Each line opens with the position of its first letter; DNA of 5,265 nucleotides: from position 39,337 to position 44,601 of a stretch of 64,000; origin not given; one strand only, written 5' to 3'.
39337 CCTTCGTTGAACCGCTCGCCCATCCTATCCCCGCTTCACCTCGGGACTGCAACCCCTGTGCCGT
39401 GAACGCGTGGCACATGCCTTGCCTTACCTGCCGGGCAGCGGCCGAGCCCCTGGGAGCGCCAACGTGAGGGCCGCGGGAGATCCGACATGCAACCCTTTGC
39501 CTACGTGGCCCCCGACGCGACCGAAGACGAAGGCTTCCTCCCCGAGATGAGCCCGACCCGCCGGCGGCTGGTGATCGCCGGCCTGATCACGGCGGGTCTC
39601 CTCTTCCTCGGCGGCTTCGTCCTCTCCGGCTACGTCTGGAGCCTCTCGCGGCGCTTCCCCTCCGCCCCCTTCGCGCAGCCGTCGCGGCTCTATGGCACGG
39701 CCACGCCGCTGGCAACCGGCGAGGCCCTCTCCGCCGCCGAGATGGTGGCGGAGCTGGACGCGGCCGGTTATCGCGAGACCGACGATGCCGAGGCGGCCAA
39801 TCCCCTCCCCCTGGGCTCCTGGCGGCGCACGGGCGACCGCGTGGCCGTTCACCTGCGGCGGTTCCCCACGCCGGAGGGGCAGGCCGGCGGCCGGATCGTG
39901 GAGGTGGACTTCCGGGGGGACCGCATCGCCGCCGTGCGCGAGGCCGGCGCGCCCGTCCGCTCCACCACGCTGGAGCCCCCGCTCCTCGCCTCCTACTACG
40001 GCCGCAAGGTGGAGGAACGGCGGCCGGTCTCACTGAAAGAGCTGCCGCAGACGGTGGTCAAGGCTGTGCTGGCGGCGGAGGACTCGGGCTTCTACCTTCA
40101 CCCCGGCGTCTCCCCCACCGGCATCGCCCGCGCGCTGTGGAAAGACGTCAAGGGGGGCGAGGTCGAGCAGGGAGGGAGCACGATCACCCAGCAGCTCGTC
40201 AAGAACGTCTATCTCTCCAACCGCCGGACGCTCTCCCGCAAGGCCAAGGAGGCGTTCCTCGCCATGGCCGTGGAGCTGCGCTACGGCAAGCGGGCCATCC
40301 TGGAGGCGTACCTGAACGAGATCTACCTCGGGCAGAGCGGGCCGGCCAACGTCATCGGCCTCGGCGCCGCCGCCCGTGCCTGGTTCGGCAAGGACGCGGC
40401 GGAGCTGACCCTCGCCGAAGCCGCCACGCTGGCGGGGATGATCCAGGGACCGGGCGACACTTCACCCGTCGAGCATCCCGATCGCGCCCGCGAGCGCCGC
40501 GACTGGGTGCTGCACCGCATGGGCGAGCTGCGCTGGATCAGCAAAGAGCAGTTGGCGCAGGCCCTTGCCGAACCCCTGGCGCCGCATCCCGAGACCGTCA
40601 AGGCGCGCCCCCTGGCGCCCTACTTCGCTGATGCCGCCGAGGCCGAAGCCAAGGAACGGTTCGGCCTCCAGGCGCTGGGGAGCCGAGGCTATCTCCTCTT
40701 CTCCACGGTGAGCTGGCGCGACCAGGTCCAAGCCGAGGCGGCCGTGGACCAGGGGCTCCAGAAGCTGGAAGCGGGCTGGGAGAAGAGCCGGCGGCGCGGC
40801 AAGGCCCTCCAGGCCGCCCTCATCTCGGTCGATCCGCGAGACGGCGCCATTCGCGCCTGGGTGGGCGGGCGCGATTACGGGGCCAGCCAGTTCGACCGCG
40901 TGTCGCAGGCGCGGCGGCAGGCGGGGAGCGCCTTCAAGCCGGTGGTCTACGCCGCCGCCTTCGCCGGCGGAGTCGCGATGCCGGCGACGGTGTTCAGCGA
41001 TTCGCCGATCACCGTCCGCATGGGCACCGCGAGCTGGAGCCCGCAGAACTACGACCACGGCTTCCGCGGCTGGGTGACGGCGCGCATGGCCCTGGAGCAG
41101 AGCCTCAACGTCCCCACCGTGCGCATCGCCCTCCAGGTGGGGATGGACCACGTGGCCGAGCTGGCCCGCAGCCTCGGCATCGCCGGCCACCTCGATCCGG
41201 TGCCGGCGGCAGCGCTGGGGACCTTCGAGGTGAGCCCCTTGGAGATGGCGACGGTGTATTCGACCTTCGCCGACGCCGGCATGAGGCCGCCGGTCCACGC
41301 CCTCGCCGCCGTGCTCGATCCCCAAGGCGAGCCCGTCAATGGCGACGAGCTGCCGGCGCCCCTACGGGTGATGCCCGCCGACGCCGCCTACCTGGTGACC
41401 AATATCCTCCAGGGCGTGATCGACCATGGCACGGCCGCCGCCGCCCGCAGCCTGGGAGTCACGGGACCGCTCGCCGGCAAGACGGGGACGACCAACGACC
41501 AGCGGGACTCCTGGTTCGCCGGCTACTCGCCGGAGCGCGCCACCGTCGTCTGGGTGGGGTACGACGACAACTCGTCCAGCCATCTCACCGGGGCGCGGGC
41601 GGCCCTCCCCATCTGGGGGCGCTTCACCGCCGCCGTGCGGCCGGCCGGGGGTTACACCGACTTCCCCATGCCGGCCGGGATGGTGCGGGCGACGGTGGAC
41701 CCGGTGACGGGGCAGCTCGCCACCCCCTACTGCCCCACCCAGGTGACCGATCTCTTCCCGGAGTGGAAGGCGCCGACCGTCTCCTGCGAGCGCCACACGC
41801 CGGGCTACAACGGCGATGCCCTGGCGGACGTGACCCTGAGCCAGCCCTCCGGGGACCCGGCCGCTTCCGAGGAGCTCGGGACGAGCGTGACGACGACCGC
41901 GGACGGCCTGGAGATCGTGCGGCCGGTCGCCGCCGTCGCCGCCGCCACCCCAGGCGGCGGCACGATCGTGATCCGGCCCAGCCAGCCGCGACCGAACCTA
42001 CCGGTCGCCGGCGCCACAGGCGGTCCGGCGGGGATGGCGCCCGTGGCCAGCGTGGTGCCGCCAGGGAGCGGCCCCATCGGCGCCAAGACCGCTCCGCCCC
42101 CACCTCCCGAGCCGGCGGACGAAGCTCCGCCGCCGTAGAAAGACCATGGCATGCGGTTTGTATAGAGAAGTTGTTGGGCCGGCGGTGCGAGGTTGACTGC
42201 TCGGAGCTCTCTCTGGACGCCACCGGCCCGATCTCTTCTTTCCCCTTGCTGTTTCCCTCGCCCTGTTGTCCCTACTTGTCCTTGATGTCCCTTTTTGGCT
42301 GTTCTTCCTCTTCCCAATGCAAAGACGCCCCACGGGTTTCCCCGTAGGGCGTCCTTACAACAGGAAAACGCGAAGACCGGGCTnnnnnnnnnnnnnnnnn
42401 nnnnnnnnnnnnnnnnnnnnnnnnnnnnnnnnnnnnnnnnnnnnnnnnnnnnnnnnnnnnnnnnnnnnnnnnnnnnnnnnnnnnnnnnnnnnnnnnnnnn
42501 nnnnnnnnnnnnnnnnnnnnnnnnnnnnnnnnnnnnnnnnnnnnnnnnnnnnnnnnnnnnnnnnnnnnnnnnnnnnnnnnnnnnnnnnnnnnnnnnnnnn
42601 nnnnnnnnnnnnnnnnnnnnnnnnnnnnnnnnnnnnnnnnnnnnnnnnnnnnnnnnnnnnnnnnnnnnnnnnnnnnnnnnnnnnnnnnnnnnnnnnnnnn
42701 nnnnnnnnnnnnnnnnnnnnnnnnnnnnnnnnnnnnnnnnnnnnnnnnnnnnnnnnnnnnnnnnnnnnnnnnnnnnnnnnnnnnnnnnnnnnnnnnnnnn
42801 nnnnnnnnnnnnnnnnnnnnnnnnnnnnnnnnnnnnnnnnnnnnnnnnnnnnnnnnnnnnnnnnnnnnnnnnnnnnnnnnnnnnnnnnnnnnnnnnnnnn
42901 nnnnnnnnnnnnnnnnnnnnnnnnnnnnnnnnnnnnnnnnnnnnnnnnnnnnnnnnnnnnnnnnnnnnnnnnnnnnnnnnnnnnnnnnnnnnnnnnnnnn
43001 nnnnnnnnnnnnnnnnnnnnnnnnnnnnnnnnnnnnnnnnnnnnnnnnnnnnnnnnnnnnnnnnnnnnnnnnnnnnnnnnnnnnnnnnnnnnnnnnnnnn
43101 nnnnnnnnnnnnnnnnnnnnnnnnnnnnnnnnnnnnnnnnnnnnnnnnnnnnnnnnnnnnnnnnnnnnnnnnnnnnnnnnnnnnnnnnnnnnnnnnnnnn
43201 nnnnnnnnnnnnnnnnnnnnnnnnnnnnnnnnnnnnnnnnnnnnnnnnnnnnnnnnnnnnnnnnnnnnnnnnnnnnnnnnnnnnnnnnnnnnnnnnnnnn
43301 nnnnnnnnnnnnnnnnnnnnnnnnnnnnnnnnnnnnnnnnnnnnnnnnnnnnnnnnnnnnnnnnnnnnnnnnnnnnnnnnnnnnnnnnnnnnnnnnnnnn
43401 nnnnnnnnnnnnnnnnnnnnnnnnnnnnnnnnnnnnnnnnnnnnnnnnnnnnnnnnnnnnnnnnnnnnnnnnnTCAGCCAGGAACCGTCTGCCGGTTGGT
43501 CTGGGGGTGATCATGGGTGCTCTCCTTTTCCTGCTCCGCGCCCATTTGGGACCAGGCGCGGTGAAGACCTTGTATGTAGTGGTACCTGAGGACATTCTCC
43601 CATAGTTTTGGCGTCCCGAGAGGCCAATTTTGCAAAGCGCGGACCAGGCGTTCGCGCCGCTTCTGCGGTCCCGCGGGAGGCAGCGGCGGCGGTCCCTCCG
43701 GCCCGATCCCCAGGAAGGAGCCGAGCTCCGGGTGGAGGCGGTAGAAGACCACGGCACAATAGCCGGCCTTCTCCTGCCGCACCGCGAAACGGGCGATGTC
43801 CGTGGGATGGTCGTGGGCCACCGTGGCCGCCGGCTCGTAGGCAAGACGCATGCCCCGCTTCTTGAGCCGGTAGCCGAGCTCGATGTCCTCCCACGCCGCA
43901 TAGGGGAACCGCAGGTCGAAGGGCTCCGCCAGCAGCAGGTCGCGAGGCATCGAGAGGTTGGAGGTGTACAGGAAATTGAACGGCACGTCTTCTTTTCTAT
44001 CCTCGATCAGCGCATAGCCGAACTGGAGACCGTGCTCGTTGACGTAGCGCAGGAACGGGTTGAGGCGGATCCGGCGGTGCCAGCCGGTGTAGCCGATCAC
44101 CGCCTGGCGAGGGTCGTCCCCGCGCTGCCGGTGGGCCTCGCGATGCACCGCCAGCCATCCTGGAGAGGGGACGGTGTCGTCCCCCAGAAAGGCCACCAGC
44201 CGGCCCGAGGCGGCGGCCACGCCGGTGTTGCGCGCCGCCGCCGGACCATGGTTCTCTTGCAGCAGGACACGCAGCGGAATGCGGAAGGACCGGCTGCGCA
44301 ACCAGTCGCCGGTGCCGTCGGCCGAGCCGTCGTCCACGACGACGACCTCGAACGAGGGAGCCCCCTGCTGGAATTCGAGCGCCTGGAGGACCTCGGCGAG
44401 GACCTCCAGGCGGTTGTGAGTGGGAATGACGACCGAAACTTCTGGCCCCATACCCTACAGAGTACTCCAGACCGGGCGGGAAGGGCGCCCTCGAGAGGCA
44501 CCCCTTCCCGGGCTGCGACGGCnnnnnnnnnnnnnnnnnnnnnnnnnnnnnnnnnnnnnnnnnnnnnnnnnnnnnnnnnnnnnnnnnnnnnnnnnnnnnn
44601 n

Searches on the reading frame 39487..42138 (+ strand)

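Call 76: search_protein_families(library=pfam, proteins=[window:39487-42138:+], max_evalue=0.0001)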
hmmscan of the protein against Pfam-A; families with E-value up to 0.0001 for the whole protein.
window:39487-42138:+ (883 aa): 3 families
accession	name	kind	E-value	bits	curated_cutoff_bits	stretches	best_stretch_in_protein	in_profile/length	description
PF00912.28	Transgly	-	4.3e-63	212.4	27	1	174-345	10-177/178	Transglycosylase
PF00905.27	Transpeptidase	-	2.7e-29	102.8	22.1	1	447-692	5-278/299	Penicillin binding protein transpeptidase domain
PF14814.11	UB2H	-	1.2e-13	51.3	27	1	75-153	1-74/85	Bifunctional transglycosylase second domain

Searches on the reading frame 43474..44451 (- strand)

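Call 76: search_protein_families(library=pfam, proteins=[window:43474-44451:-], max_evalue=0.0001)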
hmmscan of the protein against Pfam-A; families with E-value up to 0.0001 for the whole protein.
window:43474-44451:- (325 aa): 3 families
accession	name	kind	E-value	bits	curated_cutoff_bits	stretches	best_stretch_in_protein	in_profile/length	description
PF00535.33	Glycos_transf_2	-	2.1e-24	86.8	23.3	1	6-112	1-108/168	Glycosyl transferase family 2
PF13641.12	Glyco_tranf_2_3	-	1.2e-16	61.9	27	1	3-232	1-229/230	Glycosyltransferase like family 2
PF10111.15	Glyco_tranf_2_2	-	2.4e-06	27.7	27.3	1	6-206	1-209/276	Glycosyltransferase like family 2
